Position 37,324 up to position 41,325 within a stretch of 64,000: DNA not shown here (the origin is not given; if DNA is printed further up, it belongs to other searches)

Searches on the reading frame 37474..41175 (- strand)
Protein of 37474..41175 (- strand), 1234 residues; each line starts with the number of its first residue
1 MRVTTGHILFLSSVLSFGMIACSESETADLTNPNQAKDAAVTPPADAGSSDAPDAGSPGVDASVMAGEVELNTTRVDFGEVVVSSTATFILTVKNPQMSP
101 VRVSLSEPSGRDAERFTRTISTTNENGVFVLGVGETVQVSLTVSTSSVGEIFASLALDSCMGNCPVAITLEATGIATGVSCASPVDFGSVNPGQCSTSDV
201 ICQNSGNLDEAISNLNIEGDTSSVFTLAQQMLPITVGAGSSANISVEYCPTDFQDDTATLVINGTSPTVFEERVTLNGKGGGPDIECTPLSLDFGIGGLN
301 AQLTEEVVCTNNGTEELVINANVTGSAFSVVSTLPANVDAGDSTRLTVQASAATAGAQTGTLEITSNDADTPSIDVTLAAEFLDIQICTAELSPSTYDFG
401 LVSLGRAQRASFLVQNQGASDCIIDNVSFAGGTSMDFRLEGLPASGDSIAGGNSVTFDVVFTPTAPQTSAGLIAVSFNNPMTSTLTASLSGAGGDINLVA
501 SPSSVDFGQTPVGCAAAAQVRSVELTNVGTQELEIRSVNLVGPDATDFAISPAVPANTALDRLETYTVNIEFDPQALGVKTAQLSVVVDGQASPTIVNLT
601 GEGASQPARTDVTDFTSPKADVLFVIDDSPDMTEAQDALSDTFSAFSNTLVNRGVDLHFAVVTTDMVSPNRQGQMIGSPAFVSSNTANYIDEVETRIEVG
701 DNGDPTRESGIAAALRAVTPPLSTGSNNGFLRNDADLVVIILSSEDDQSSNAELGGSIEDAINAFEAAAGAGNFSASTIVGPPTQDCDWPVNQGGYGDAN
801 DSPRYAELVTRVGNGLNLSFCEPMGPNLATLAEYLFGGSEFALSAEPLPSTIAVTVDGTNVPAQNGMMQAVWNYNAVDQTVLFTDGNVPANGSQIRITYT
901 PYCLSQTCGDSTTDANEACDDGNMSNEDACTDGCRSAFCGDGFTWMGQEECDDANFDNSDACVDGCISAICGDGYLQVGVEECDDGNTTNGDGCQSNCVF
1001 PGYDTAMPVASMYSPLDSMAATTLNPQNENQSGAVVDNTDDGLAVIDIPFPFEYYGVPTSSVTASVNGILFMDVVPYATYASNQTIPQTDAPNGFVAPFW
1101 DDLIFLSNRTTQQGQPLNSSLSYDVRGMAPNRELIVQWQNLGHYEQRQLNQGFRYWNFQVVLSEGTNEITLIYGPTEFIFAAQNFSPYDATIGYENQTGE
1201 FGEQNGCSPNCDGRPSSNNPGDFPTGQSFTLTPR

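Call 30: search_protein_families(library=ncbifam, proteins=[window:37474-41175:-], max_evalue=1e-10)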
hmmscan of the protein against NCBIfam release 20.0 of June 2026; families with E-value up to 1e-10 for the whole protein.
window:37474-41175:- (1234 aa): 2 families
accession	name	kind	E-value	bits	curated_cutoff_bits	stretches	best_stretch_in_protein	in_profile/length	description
NF012200.0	choice_anch_D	domain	1.9e-57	192.5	45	4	376-479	3-105/108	choice-of-anchor D domain-containing protein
TIGR02232.1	myxo_disulf_rpt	repeat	2.8e-14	52.6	20.8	0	971-998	4-30/38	cysteine-rich acidic repeat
